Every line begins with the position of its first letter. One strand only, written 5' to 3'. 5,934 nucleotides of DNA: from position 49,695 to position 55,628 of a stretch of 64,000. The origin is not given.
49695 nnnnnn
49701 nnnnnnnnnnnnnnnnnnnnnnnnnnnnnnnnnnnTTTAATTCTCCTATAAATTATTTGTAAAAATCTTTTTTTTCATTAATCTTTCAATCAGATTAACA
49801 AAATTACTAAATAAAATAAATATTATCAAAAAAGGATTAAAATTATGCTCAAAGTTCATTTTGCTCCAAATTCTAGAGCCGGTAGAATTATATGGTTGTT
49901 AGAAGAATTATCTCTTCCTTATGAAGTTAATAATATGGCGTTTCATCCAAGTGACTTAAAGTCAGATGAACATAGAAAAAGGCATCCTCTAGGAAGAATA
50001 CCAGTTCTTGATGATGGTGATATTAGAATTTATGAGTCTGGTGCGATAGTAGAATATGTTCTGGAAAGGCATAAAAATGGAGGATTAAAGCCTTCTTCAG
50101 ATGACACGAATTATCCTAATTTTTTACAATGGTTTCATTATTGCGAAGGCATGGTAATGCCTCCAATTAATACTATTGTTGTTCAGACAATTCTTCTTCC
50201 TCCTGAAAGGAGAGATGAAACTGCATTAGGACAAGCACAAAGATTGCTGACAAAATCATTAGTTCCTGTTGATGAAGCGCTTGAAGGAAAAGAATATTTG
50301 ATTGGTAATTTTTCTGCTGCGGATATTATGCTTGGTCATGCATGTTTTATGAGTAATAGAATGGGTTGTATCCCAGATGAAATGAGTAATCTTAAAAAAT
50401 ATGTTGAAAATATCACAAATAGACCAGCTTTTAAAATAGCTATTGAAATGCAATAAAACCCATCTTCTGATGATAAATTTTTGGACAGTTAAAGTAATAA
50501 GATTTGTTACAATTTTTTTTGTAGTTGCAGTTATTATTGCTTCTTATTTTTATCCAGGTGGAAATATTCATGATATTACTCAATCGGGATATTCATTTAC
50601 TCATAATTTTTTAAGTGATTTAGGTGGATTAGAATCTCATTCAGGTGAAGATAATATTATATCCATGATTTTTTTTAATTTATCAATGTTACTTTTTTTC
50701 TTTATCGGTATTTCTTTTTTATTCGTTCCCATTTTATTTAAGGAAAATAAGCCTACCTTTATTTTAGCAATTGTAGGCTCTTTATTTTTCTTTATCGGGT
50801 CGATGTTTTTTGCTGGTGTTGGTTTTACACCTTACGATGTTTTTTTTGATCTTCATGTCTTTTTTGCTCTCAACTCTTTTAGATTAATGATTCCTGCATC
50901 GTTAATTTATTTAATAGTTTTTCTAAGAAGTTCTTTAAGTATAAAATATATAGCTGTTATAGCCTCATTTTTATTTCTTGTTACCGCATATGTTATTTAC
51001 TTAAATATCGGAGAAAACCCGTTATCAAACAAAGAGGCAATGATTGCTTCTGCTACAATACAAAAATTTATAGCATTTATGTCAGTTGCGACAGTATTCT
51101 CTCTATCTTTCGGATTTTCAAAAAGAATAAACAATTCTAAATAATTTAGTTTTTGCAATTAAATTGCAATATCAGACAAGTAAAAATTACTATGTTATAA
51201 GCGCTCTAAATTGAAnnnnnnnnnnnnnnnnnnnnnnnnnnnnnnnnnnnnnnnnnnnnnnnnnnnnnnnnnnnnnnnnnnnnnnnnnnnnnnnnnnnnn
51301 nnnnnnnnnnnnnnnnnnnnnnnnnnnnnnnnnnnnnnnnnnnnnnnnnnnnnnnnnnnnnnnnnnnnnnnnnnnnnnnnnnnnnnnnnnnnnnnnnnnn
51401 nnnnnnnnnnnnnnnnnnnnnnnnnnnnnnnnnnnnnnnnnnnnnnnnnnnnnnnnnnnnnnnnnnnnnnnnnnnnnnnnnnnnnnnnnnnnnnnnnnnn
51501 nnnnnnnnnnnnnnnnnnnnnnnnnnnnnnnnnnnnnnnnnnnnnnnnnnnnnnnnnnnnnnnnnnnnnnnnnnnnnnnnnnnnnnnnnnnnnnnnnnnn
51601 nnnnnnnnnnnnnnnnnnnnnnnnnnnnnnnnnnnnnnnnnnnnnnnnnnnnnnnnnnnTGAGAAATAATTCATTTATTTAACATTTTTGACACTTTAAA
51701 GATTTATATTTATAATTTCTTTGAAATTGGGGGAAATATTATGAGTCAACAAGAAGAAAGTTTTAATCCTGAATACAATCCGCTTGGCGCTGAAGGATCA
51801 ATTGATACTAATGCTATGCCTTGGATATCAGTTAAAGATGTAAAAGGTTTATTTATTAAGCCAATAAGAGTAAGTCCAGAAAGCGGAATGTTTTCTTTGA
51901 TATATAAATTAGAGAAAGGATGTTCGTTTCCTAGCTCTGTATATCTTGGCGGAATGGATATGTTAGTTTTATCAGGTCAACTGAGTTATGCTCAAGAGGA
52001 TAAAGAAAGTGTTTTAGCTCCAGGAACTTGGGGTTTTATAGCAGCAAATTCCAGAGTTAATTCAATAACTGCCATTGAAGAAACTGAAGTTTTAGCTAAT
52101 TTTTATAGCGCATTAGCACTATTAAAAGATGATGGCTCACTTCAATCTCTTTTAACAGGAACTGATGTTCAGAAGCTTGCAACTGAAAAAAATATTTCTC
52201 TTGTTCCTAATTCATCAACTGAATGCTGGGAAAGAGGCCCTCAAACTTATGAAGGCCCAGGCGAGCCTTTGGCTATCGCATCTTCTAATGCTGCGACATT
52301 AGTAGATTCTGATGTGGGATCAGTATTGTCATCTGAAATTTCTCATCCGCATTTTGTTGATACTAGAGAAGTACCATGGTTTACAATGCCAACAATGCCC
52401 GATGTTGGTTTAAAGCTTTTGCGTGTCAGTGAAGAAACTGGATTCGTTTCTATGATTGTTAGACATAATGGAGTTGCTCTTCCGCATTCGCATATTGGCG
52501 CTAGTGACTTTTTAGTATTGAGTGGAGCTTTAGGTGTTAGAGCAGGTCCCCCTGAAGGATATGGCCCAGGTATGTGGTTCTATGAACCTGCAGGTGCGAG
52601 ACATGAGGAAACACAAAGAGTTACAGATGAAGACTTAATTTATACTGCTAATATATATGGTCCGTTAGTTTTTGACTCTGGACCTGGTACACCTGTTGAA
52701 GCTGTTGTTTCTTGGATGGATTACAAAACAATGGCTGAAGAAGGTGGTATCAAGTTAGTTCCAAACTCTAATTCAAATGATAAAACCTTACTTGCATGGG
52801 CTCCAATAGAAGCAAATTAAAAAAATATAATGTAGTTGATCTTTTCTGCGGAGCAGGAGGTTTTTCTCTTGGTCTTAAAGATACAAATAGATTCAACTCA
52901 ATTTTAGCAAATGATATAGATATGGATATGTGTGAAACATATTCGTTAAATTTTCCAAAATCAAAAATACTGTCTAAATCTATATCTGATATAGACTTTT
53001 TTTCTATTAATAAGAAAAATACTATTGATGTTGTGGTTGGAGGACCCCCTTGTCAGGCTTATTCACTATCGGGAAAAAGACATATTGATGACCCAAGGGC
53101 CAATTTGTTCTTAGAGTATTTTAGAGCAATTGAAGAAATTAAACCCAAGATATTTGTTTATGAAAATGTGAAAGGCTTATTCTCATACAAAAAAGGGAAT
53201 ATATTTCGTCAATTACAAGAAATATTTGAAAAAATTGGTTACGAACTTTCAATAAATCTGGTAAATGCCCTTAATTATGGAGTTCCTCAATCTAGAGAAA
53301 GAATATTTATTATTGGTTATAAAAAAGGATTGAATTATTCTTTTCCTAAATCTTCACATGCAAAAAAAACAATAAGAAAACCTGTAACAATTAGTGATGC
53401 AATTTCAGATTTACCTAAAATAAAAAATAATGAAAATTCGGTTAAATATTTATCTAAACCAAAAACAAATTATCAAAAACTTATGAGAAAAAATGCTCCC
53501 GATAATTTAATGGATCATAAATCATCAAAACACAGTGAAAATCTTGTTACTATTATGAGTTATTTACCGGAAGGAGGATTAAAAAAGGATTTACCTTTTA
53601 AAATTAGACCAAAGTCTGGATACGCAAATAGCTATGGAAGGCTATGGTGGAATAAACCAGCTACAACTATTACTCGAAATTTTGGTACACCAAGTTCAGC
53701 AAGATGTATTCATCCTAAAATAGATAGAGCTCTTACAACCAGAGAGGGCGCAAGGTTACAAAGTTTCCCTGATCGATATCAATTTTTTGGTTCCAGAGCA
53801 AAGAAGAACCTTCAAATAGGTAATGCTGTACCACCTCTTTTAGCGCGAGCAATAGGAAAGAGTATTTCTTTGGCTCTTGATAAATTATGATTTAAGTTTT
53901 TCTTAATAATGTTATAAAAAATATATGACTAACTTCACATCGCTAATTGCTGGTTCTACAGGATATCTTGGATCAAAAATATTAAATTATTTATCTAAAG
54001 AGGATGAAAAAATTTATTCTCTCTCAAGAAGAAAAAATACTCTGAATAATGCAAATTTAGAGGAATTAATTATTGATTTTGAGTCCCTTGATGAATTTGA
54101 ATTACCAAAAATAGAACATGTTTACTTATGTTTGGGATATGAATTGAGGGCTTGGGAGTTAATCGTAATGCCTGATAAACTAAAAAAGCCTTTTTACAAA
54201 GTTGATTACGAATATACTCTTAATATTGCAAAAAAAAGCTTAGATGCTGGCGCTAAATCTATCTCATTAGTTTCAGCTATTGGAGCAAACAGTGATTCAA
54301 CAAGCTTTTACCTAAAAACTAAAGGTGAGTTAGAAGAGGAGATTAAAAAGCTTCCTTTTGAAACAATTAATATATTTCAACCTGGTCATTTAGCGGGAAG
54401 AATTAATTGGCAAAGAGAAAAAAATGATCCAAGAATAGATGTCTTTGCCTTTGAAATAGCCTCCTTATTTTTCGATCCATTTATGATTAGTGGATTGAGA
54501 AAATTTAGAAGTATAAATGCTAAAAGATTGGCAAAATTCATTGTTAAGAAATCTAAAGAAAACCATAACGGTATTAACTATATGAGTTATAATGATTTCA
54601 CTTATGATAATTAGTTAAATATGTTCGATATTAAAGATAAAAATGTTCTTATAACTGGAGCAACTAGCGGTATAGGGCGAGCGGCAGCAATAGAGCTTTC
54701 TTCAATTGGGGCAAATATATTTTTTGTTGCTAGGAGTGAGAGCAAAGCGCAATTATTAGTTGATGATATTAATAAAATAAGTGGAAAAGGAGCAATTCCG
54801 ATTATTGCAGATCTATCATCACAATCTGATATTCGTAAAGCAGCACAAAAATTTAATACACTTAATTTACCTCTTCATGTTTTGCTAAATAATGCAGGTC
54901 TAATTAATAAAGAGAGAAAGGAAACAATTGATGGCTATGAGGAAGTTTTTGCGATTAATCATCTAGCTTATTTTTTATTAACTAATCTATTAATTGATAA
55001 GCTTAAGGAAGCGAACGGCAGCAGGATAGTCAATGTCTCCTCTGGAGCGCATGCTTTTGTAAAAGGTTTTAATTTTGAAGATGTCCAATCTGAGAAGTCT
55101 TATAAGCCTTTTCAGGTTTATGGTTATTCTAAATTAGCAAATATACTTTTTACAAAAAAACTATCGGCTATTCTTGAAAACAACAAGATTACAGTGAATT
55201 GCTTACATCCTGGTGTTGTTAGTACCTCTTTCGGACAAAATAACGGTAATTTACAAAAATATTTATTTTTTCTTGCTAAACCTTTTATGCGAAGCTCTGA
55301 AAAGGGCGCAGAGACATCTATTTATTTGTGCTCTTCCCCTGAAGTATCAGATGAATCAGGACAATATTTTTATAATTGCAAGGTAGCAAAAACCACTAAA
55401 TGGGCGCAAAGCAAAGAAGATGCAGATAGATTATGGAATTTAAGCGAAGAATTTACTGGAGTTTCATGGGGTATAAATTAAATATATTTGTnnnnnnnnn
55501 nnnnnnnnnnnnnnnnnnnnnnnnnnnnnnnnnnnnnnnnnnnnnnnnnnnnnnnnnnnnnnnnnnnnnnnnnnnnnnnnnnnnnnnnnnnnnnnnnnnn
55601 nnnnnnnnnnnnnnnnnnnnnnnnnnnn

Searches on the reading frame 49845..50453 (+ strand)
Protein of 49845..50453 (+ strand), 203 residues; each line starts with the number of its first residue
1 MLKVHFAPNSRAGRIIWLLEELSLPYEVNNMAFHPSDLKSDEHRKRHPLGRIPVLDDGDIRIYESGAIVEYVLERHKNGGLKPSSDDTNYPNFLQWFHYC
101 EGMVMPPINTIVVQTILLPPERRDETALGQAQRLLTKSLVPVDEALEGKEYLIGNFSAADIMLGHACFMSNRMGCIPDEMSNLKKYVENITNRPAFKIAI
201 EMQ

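Call 66: search_protein_families(library=pfam, proteins=[window:49845-50453:+], max_evalue=0.0001)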
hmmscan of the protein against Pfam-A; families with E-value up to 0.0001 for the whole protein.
window:49845-50453:+ (203 aa): 4 families
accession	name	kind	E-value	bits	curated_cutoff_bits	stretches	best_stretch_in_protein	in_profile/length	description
PF02798.26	GST_N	-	1.4e-13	51.4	20.9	1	5-73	7-75/76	Glutathione S-transferase, N-terminal domain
PF13417.12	GST_N_3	-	1.1e-09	38.9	22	1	12-77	10-72/75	Glutathione S-transferase, N-terminal domain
PF13409.12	GST_N_2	-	1.5e-08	35.6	25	1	12-72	5-67/70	Glutathione S-transferase, N-terminal domain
PF00043.30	GST_C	-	2.2e-07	31.4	20.7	1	112-194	8-93/93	Glutathione S-transferase, C-terminal domain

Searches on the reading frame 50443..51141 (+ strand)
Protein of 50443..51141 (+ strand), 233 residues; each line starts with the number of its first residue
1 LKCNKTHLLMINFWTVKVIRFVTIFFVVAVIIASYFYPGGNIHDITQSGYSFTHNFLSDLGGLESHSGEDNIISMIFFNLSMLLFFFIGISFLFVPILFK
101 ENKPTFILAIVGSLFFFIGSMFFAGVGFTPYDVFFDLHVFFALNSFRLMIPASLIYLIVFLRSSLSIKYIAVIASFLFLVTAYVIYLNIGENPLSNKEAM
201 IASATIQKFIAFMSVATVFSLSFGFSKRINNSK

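Call 66: search_protein_families(library=pfam, proteins=[window:50443-51141:+], max_evalue=0.0001)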
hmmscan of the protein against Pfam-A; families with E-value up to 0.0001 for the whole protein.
window:50443-51141:+ (233 aa): 1 family
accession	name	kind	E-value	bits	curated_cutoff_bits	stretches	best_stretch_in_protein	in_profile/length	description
PF06197.19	DUF998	-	2.3e-05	24.6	30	1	42-182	13-155/184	Protein of unknown function (DUF998)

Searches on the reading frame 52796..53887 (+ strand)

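Call 66: search_protein_families(library=pfam, proteins=[window:52796-53887:+], max_evalue=0.0001)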
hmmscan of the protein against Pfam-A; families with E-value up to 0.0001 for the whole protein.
window:52796-53887:+ (364 aa): 1 family
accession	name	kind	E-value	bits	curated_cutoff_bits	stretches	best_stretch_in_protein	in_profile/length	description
PF00145.23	DNA_methylase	-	5.6e-81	272.9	22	1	11-357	1-322/324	C-5 cytosine-specific DNA methylase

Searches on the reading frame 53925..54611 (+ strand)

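Call 66: search_protein_families(library=pfam, proteins=[window:53925-54611:+], max_evalue=0.0001)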
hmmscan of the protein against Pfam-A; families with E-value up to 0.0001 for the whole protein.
window:53925-54611:+ (229 aa): 2 families
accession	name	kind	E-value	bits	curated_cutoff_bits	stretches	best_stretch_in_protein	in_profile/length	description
PF01370.27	Epimerase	-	2.6e-05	24.2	20.9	1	7-110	2-107/240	NAD dependent epimerase/dehydratase family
PF08732.16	HIM1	-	7e-05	22.9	28.7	1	85-161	64-144/169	HIM1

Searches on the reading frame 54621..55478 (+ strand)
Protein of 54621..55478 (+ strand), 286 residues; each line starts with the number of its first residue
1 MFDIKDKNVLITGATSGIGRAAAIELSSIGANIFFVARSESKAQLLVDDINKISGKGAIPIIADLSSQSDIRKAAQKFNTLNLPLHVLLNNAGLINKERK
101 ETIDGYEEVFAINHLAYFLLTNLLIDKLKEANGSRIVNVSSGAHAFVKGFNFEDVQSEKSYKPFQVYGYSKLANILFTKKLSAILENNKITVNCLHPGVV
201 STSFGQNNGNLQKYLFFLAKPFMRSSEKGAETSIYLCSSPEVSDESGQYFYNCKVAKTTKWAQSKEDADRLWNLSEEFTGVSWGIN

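Call 66: search_protein_families(library=pfam, proteins=[window:54621-55478:+], max_evalue=0.0001)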
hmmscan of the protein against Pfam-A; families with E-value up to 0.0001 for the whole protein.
window:54621-55478:+ (286 aa): 4 families
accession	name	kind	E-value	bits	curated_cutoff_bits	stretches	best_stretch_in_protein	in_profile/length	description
PF00106.31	adh_short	-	2.6e-35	122.1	26.6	1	7-207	1-189/195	short chain dehydrogenase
PF13561.12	adh_short_C2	-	1.4e-21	77.6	27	1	13-238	1-218/236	Enoyl-(Acyl carrier protein) reductase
PF01370.27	Epimerase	-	1.6e-06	28.2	20.9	1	9-180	1-155/240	NAD dependent epimerase/dehydratase family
PF08659.16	KR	-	7.6e-06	26.4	22.6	1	9-101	3-98/180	KR domain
